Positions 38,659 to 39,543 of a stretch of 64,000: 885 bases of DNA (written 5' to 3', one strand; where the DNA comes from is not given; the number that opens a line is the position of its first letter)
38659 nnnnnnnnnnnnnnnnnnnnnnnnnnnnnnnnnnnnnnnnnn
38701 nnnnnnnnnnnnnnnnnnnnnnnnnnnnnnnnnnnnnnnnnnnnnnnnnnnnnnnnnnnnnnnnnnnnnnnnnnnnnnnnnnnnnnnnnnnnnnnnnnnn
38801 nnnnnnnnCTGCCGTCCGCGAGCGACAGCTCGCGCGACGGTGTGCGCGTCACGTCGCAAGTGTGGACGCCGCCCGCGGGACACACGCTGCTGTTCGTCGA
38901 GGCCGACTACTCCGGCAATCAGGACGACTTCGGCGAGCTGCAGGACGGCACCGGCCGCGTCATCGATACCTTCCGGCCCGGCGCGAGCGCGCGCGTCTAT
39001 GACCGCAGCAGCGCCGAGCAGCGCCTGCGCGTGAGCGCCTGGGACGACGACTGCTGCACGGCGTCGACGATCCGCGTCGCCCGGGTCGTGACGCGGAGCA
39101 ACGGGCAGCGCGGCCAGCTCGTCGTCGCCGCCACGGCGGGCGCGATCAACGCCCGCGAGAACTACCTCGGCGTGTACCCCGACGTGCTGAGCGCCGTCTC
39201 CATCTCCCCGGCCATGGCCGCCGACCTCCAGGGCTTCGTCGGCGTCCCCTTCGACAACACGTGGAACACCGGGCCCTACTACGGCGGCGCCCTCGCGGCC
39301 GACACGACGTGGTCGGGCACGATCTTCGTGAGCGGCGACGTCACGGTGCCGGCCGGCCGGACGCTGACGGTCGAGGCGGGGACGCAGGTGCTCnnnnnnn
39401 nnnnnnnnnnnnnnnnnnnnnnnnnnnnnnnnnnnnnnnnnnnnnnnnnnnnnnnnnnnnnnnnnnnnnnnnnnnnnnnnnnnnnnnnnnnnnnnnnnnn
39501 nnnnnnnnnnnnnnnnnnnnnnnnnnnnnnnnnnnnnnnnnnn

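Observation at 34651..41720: Giant adhesin-like lipoprotein with a tandem duplication of a beta-helix plus 'DDCCTAS' module, coupled by a GTGA overlap to a partner lipoprotein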

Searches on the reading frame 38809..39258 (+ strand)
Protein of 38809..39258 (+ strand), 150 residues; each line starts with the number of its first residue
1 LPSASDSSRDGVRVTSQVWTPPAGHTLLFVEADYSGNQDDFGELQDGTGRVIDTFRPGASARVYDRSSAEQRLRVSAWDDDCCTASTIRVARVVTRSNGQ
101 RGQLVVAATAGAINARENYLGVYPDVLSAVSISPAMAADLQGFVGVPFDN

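Call 16: search_protein_representatives(alignment_id=A1)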
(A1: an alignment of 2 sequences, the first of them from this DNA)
Query: 2 sequences, 155 profile positions. Proteins with E-value up to 0.001 (for the whole library): 67; up to 1e-10: 33; up to 1e-30: 5. The best 67 are listed.
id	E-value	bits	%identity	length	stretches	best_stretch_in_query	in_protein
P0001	9.3e-43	162.0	-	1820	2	3-153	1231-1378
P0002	1.6e-41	158.0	-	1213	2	4-153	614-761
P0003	5.9e-40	152.9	-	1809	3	12-154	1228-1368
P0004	1.3e-39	151.9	-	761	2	42-155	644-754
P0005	4.3e-38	146.9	-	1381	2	4-154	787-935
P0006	3.8e-27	111.3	-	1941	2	12-154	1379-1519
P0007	9.0e-26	106.9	-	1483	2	15-154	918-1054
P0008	4.9e-24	101.2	-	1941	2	27-153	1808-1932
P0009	8.5e-24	100.4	-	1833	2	6-154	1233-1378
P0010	5.4e-23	97.8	-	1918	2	4-154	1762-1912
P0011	7.8e-23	97.3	-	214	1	9-154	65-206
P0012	6.4e-21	91.1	-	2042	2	4-151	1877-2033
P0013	6.8e-21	91.0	-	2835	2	7-154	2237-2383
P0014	1.7e-19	86.5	-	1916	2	13-153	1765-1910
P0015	3.6e-18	82.2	-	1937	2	13-154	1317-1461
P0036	1.1e-09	54.6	-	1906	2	11-154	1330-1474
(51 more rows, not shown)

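Call 25: find_homologous_proteins(query=A2, max_evalue=0.00001)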
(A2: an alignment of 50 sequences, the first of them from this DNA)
Query A2 (50 sequences): 4097 candidates shared short words with the query, none scored E <= 0.00001.

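Call 51: predict_structure(alignment_id=A2)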
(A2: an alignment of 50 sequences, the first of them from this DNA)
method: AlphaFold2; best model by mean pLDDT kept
length: 150 residues; sequences in the alignment: 50
mean_pLDDT: 84.2   pTM: 0.74
mean pLDDT of the five models: 84.2, 84.2, 83.4, 81.0, 80.3
residues with pLDDT >= 90: 60; 70-90: 72; 50-70: 18; < 50: 0
segments of 3 or more residues with pLDDT < 50: none
pLDDT, mean of each block of 10 residues (from residue 1): 91 95 90 92 94 87 69 94 90 86 77 81 74 83 61
secondary structure, 60 per line:
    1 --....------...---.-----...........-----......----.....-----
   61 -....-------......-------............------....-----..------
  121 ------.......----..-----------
elements in order: E3-6 E13-15 E25-35 E41-46 E51-55 E62-65 E73-78 E86-97 E104-107 E130-133

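Call 53: fold_search(model_id=the predicted structure, library=pdb)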
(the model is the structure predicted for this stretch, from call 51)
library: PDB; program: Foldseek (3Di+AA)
matches with E <= 10: 1362; with E <= 0.001: 0
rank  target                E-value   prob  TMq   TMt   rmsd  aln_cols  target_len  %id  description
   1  5gu5                  2.1e-03  1.00  0.39  0.50   5.7       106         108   14  Crystal structure of p24gamma2 GOLD domain determined by sulfur-SAD (released 2017-01-25)
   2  7rrm_A                5.6e-03  1.00  0.36  0.49   5.2        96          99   10  Structure of the human TMED1 (p24gamma1) Golgi dynamics Domain (released 2021-10-20)
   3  9ib7_A                6.3e-03  0.72  0.22  0.24   9.1       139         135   12  Tumor necrosis factor-like lectin PLTL from Photorhabdus laumondii in complex with Blood group B trisaccharide (released 2025-10-29)
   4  8a28_A                9.4e-03  0.99  0.37  0.18   5.7       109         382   16  Structure of the astacin zymogen of LAST-MAM from Limulus polyphemus (released 2022-10-19)
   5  5azy_B                9.4e-03  0.98  0.35  0.48   5.4       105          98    8  Crystal structure of p24delta1 GOLD domain (Native 2) (released 2016-09-14)
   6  9ib6                  1.0e-02  0.54  0.20  0.21   9.6       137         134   12  Apo form of Tumor necrosis factor-like lectin PLTL from Photorhabdus laumondii (released 2025-10-29)
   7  5azx_A                1.2e-02  0.99  0.38  0.53   5.1       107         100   10  Crystal structure of p24delta1 GOLD domain (native 1) (released 2016-09-14)
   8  4dev_A                1.2e-02  0.66  0.24  0.12  12.4       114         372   12  An Acetyl Xylan Esterase (Est2A) from the Rumen Bacterium Butyrivibrio proteoclasticus. (released 2013-02-13)
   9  7vrr_D                1.3e-02  0.98  0.34  0.50   6.3       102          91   17  Crystal structure of Arabidopsis thaliana HDT1 (released 2022-09-21)
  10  3afg_A                1.4e-02  0.99  0.39  0.14   5.5       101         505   10  Crystal structure of ProN-Tk-SP from Thermococcus kodakaraensis (released 2010-08-04)
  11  9fmt_B                1.5e-02  0.96  0.35  0.10   6.7       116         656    8  Cryo-EM structure of the BcsB hexameric crown from the E. coli cellulose secretion macrocomplex (released 2024-10-16)
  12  5azw_B                1.6e-02  1.00  0.39  0.54   4.3        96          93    9  Crystal structure of p24beta1 GOLD domain (released 2016-09-14)
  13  1wky                  1.6e-02  0.99  0.37  0.16   5.1       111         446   12  Crystal structure of alkaline mannanase from Bacillus sp. strain JAMB-602: catalytic domain and its Carbohydrate Binding (released 2005-06-15)
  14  5azx_B                1.8e-02  0.96  0.35  0.45   5.1       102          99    6  Crystal structure of p24delta1 GOLD domain (native 1) (released 2016-09-14)
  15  2wao_A                1.8e-02  0.87  0.29  0.17  11.9       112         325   12  Structure of a family two carbohydrate esterase from Clostridium thermocellum in complex with cellohexaose (released 2009-10-06)
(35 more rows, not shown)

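Call 57: search_protein_families(library=pfam, proteins=[window:38809-39258:+], max_evalue=10)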
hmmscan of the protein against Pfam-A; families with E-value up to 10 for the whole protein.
seq(150 aa): 1 family
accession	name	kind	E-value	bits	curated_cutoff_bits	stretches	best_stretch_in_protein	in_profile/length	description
PF01847.22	VHL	-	0.15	12.6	21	1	28-56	23-51/82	VHL beta domain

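Call 58: search_solved_structures(query=A2, max_evalue=10)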
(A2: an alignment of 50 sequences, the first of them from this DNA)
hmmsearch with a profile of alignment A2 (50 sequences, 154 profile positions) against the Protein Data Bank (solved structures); distinct sequences matched with E-value up to 10: 1.
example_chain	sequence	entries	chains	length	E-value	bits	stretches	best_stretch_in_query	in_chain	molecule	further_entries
9h76_B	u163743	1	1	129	0.36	13.8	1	32-130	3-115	Nanobody NB53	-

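Call 59: search_protein_families(library=pfam, alignment_id=A2, max_evalue=0.1)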
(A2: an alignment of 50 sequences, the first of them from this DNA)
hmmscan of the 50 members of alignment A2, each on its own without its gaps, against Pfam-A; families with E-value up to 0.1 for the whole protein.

A. member 1, seq(150 aa): 0 families

B. families by the number of members that match (of 50 scanned): 14 families
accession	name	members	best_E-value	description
PF08842.16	Mfa2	1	0.00042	Fimbrillin-A associated anchor proteins Mfa1 and Mfa2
PF13205.12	Big_5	1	0.0036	Bacterial Ig-like domain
PF17128.10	DUF5107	1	0.018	Domain of unknown function (DUF5107)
PF24870.1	DUF7735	1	0.02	Domain of unknown function (DUF7735)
PF10053.14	DUF2290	1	0.021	Uncharacterized conserved protein (DUF2290)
PF19135.5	DUF5818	1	0.035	Protein of unknown function (DUF5818)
PF00754.31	F5_F8_type_C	1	0.035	F5/8 type C domain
PF17173.10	DUF5129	1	0.042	Domain of unknown function (DUF5129)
PF23584.1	DUF7136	1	0.051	Domain of unknown function (DUF7136)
PF24388.1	Permuted_GreAB-C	1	0.06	Permuted GreAB-C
PF15711.10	ILEI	1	0.076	Interleukin-like EMT inducer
PF20475.3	DUF6717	1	0.078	Family of unknown function (DUF6717)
PF24908.1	Ig_SIBA-E_2nd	1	0.078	Integrin beta-like protein A-E, second Ig-like domain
PF00568.29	WH1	1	0.088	WH1 domain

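Call 75: fold_search(model_id=the predicted structure, library=viral)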
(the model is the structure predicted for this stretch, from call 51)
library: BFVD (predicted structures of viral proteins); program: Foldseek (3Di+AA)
matches with E <= 10: 1682; with E <= 0.001: 1
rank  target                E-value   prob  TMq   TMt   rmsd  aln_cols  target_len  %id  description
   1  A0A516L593            5.3e-04  1.00  0.38  0.45   4.8       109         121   16  (no name in the UniProt tables at hand)
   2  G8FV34                1.4e-03  0.98  0.34  0.10  14.5       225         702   11  Minor tail protein [Pediococcus phage cIP1]
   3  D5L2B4                2.1e-03  0.97  0.27  0.26   7.3       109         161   16  Uncharacterized protein [uncultured virus]
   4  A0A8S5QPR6            4.0e-03  1.00  0.36  0.25   6.0        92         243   13  Uncharacterized protein [Siphoviridae sp. ctB9E3]
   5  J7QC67                4.7e-03  0.99  0.31  0.32   7.6        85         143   13  Uncharacterized protein [Alphaspiravirus yamagawaense]
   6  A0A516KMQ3            5.0e-03  0.90  0.24  0.10   7.9       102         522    9  Putative pectate lyase protein [Bacillus phage vB_BmeM-Goe8]
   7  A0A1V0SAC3            6.6e-03  1.00  0.36  0.16   5.3       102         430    9  Glycosyltransferase [Catovirus CTV1]
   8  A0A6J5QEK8            6.9e-03  0.97  0.29  0.28   7.4       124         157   14  Uncharacterized protein [uncultured Caudovirales phage]
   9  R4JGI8                6.9e-03  0.96  0.28  0.10   8.1       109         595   16  (no name in the UniProt tables at hand)
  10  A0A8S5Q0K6            7.3e-03  0.85  0.26  0.16   8.9       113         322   12  Uncharacterized protein (Fragment) [Podoviridae sp. ctack17]
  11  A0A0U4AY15            7.8e-03  0.99  0.41  0.07   5.5       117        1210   11  (no name in the UniProt tables at hand)
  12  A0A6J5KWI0            7.8e-03  0.92  0.29  0.30   8.2       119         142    9  Uncharacterized protein [uncultured Caudovirales phage]
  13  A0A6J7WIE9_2          9.2e-03  0.98  0.34  0.08   6.5       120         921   11  Collagen triple helix repeat [uncultured Caudovirales phage]
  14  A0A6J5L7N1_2          9.2e-03  0.96  0.37  0.08   9.3       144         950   13  Uncharacterized protein [uncultured Caudovirales phage]
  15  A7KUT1                1.0e-02  0.99  0.36  0.41   5.3       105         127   17  (no name in the UniProt tables at hand)
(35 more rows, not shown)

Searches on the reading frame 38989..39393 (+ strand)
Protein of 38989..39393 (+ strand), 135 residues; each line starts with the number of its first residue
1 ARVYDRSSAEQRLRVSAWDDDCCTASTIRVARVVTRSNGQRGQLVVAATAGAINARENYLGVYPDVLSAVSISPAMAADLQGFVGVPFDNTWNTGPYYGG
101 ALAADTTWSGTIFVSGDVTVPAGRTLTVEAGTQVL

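Call 34: find_related_loci(query=A4, collection=genome_contigs, flank=10000)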
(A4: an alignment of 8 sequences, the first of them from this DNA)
Query A4 (135 aa) in genome_contigs; peptide patterns used: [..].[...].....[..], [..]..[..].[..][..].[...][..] (x = any residue, [..] = any of these).
119 stretches matched a pattern; 13 encode a relative of the query (tblastn E <= 1e-3); 13 distinct loci.
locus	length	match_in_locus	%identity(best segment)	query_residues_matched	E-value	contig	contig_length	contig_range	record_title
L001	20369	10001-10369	63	13-135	1e-44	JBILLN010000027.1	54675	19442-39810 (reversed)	MAG: Bradymonadia bacterium isolate ME2017-08-05_3300034118_group7_bin165 Rohwer_bin1474_scaffold_113_c1, whole genome s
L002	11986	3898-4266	64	13-135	9e-47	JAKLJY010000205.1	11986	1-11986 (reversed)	MAG: Myxococcota bacterium isolate MAG.78 MAG.78-NODE_205_length_11986_cov_6.513225, whole genome shotgun sequence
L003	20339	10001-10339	56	22-135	2e-38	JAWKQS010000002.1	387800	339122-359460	MAG: bacterium isolate ABC2.71 ABC2.71.fa-2, whole genome shotgun sequence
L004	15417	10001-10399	51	2-134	3e-37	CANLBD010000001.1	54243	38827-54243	MAG: Myxococcales bacterium isolate ZE-Jul18-54 genome assembly, contig: ZE-Jul18-C234, whole genome shotgun sequence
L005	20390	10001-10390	50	5-135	1e-37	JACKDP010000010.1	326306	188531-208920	MAG: Myxococcales bacterium isolate HK-STAS-MYXO-10 HK-STAS-MYXO-10_10, whole genome shotgun sequence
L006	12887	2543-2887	53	21-134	3e-35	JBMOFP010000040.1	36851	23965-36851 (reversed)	MAG: Bradymonadia bacterium isolate Deming_bin.242 contig2190, whole genome shotgun sequence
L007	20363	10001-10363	50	13-134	2e-35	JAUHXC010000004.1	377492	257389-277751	MAG: bacterium isolate 2_bin.46 NODE_32_length_377492_cov_8.315994, whole genome shotgun sequence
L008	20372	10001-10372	49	13-134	7e-34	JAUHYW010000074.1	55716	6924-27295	MAG: bacterium isolate 3_bin.88 NODE_892_length_55716_cov_2.896634, whole genome shotgun sequence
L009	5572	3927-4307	50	12-134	1e-33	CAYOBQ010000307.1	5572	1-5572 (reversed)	MAG TPA_asm: uncultured Nannocystaceae bacterium isolate SRP077602_co1_395 genome assembly, contig: NODE_42003_length_55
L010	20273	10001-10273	53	43-134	1e-30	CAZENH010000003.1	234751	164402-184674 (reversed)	MAG TPA_asm: uncultured Myxococcales bacterium isolate binchicken_co150_700 genome assembly, contig: NODE_23_length_2347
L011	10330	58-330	50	43-134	2e-29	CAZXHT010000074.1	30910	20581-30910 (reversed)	MAG TPA_asm: uncultured Myxococcales bacterium isolate binchicken_co100_415 genome assembly, contig: NODE_2152_length_30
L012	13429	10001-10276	53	43-135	5e-29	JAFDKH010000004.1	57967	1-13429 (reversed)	MAG: Deltaproteobacteria bacterium isolate Meg22_46_Bin_104 Meg22_46_Bin_104_scaffold_281, whole genome shotgun sequence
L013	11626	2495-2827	44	25-135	1e-27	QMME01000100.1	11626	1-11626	MAG: Deltaproteobacteria bacterium isolate B64_G9 B64_Guay9_scaffold_06166, whole genome shotgun sequence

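Call 87: search_protein_families(library=pfam, proteins=[L007:11554-12222:+], max_evalue=0.001)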
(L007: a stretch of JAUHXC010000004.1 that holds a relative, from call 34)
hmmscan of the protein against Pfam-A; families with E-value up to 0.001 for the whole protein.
L007:11554-12222:+ (223 aa): 2 families
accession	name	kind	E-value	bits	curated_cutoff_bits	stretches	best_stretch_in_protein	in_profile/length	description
PF13302.13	Acetyltransf_3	-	1.8e-26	93.9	25.4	1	19-162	2-138/138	Acetyltransferase (GNAT) domain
PF00583.31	Acetyltransf_1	-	7.2e-06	26.7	20.7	1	79-161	36-116/116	Acetyltransferase (GNAT) family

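Call 91: find_related_loci(query=A4, collection=metagenome_contigs, flank=4000)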
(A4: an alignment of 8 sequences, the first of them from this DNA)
Query A4 (135 aa) in metagenome_contigs; peptide patterns used: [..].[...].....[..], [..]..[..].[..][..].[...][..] (x = any residue, [..] = any of these).
112 stretches matched a pattern; 9 encode a relative of the query (tblastn E <= 1e-3); 9 distinct loci.
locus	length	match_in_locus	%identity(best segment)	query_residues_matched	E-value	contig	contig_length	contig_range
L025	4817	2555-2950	61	3-135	6e-48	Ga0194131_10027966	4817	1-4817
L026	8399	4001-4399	51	2-134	7e-38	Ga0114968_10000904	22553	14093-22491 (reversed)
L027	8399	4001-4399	51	2-134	7e-38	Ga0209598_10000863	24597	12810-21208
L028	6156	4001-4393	51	5-135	1e-35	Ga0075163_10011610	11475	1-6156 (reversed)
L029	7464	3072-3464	44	5-135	5e-34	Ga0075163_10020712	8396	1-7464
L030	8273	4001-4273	53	43-134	4e-31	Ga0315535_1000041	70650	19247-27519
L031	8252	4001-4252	58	50-134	3e-30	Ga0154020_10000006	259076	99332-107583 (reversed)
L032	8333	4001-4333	44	25-135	4e-28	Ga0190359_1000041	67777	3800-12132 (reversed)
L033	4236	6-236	53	58-135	2e-24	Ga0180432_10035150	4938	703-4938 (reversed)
